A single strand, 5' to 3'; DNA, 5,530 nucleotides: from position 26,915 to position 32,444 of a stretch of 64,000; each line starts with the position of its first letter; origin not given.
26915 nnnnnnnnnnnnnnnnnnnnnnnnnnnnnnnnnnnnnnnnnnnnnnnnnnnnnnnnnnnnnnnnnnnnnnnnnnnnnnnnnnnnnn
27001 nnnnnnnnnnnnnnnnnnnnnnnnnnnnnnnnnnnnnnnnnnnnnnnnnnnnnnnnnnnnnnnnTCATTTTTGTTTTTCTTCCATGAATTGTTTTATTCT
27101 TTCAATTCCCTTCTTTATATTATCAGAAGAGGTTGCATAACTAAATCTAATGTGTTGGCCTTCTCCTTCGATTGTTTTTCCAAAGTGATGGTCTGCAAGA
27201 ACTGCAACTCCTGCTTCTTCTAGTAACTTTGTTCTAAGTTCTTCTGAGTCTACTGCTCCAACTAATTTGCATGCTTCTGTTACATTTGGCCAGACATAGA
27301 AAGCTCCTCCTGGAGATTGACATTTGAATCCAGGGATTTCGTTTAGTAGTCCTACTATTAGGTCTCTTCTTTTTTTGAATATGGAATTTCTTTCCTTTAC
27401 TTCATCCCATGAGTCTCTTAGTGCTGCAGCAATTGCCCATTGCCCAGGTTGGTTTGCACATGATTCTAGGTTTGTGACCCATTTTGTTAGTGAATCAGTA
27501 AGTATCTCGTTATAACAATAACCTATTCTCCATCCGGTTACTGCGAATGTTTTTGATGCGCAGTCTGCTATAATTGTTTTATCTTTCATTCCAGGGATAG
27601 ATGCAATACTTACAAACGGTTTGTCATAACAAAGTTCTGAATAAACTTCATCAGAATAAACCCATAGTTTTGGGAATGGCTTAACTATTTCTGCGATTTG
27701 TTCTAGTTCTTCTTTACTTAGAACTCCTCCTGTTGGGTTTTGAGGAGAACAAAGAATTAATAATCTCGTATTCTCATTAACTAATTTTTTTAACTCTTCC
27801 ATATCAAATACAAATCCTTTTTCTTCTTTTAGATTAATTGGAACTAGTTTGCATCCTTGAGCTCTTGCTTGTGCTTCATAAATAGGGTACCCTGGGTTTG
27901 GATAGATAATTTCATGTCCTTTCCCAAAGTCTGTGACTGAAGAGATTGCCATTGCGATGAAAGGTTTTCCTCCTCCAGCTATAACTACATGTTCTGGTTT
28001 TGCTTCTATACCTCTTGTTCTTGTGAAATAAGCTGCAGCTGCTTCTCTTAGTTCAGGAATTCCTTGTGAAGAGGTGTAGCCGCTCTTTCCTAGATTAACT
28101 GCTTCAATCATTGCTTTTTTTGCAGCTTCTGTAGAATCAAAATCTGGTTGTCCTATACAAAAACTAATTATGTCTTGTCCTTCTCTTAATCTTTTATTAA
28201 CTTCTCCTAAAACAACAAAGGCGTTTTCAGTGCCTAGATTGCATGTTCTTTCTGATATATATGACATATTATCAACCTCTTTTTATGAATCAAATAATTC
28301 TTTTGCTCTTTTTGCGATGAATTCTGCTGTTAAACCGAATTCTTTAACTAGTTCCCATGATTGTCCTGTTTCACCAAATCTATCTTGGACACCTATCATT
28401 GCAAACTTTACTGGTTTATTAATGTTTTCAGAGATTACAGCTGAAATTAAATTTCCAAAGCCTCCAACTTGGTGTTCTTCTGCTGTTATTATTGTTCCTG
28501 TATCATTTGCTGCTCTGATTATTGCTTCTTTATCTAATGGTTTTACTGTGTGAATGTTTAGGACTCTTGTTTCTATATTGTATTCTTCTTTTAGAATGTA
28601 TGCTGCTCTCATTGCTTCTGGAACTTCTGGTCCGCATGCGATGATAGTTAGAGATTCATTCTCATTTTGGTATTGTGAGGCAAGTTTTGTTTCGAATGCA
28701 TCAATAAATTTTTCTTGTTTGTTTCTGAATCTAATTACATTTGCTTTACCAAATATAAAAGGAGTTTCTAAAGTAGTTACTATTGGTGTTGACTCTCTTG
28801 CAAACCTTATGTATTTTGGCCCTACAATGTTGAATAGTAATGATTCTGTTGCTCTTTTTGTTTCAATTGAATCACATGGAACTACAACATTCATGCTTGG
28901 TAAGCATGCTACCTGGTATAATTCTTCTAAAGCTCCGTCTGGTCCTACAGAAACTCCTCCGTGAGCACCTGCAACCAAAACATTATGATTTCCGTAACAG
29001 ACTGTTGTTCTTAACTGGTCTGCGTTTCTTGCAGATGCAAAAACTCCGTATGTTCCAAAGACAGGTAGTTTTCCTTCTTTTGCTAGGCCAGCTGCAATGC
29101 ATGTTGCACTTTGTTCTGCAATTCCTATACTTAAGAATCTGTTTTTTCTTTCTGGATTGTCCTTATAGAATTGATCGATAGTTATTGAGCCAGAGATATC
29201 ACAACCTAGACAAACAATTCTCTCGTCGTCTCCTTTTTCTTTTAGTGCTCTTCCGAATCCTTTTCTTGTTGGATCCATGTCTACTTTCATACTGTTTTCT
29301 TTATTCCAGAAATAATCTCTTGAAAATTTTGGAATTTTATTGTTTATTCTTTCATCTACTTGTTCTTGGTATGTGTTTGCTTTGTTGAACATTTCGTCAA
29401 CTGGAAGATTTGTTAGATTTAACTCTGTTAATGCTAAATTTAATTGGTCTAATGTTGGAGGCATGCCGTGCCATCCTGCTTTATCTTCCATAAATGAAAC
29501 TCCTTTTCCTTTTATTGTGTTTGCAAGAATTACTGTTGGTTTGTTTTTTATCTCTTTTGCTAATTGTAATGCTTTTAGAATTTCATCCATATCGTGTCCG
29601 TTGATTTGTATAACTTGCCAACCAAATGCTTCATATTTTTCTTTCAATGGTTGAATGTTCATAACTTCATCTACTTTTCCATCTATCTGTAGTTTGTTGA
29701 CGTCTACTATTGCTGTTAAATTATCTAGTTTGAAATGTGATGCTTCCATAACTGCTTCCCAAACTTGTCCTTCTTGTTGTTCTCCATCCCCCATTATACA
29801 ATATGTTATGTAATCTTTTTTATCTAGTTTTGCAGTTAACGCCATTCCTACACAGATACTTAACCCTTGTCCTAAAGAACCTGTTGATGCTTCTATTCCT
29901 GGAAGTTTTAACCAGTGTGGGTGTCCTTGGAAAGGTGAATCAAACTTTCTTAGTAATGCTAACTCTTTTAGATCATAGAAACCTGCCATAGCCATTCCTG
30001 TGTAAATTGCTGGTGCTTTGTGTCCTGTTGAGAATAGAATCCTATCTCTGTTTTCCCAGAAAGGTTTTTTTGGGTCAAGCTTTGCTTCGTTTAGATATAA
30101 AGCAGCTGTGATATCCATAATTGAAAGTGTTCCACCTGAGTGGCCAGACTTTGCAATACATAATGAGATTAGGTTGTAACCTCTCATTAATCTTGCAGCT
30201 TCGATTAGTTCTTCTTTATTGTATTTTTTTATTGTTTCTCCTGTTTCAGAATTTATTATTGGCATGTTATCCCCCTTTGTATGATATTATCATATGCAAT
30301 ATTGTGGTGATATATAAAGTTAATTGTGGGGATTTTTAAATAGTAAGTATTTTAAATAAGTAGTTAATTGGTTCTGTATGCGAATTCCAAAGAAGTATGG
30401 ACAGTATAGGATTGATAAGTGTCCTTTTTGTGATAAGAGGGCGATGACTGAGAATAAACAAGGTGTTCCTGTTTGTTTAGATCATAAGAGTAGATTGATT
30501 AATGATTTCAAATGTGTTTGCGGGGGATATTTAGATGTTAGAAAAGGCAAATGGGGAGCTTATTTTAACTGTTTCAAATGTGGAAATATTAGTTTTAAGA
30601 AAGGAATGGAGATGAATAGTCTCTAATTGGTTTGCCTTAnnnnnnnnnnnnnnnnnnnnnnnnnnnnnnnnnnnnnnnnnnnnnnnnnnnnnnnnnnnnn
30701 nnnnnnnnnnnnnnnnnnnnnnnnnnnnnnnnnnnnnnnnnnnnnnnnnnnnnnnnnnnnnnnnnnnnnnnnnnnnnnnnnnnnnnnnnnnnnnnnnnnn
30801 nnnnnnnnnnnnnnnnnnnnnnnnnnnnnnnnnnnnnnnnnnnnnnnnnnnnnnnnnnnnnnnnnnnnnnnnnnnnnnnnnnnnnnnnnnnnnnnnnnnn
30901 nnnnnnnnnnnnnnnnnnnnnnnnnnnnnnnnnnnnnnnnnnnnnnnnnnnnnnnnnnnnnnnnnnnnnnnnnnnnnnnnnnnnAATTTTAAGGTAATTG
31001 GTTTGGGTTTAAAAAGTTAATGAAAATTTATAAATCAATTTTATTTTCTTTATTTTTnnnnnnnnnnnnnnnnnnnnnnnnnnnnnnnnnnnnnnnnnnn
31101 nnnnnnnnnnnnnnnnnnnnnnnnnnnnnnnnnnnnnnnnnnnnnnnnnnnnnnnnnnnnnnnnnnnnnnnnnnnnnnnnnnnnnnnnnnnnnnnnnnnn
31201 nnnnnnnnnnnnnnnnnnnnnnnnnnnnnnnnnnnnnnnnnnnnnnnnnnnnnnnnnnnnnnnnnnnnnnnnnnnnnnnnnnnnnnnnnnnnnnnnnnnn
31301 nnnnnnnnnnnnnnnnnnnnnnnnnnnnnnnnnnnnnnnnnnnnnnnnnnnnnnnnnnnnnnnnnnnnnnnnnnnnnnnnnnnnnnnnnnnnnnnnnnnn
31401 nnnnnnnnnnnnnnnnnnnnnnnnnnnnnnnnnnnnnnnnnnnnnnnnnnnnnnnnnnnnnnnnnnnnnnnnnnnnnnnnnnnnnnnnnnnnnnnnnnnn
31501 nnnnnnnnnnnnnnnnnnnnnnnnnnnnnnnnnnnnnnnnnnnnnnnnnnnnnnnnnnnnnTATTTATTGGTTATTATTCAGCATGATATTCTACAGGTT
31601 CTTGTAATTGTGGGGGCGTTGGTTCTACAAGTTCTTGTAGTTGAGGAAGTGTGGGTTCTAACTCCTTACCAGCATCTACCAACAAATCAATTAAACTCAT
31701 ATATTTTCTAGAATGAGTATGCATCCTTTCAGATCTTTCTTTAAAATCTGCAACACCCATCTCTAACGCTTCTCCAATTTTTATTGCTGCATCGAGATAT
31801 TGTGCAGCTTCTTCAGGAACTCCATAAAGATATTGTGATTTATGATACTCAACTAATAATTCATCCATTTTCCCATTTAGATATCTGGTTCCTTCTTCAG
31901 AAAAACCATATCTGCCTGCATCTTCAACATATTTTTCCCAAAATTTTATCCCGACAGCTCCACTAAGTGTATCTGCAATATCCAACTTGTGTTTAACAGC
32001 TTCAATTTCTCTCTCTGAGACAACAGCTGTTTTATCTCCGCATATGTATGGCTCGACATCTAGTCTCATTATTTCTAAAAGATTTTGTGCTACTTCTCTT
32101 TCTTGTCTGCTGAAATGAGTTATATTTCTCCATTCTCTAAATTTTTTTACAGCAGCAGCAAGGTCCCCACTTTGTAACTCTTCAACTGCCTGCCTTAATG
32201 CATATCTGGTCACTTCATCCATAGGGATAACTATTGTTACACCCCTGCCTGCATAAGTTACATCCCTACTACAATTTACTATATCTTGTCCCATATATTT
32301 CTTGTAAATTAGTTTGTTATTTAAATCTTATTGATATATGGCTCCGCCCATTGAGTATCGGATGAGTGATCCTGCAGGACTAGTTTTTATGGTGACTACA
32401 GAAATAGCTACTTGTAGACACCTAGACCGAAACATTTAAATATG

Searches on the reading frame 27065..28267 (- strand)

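Call 71: search_protein_families(library=pfam, proteins=[window:27065-28267:-], max_evalue=0.001)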
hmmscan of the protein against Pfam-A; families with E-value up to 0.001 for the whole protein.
window:27065-28267:- (400 aa): 3 families
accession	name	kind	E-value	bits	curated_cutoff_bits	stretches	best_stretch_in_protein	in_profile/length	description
PF00155.27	Aminotran_1_2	-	3.6e-68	230.8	19.7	1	32-391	2-361/361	Aminotransferase class I and II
PF00266.25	Aminotran_5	-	3.8e-06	26.6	21.5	1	75-192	46-165/371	Aminotransferase class-V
PF12897.13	Asp_aminotransf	-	1.5e-05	24.5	27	1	119-245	126-259/421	Aspartate amino-transferase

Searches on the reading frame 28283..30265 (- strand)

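Call 71: search_protein_families(library=pfam, proteins=[window:28283-30265:-], max_evalue=0.001)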
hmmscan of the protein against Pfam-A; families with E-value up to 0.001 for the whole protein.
window:28283-30265:- (660 aa): 7 families
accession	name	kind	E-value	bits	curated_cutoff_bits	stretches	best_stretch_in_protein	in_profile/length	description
PF00456.26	Transketolase_N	-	4.1e-55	187.5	22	1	35-284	17-277/334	Transketolase, thiamine diphosphate binding domain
PF02780.25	Transketolase_C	-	1.7e-23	83.3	25.9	1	532-648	5-122/124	Transketolase, C-terminal domain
PF02779.29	Transket_pyr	-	1.9e-21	77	27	1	333-493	5-172/174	Transketolase, pyrimidine binding domain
PF13292.11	DXP_synthase_N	-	3.5e-13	49.9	21.2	1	9-200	7-181/274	1-deoxy-D-xylulose-5-phosphate synthase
PF00676.26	E1_dh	-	4.5e-10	39.4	22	1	129-246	101-220/300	Dehydrogenase E1 component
PF22613.1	Transketolase_C_1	-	1.8e-06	28.6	27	1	534-646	9-113/113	Transketolase-like TK C-terminal domain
PF09364.15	XFP_N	-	4.1e-06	26.3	23.7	1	120-233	131-244/364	XFP N-terminal domain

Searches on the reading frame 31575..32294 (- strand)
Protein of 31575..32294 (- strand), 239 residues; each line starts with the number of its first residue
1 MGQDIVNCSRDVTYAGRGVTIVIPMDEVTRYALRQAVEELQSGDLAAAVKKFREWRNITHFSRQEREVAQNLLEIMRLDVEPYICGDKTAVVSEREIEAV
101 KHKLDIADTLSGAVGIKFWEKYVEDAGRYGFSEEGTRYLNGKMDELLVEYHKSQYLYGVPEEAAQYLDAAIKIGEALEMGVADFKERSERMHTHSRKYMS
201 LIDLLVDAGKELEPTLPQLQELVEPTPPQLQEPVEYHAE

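Call 42: search_protein_families(library=pfam, proteins=[window:31575-32294:-], max_evalue=0.01)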
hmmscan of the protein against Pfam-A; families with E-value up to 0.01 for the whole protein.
window:31575-32294:- (239 aa): 1 family
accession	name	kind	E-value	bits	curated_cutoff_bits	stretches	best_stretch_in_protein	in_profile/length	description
PF12917.13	YfbR-like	-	0.0022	18.2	25.9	0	25-111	54-136/182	5'-deoxynucleotidase YfbR-like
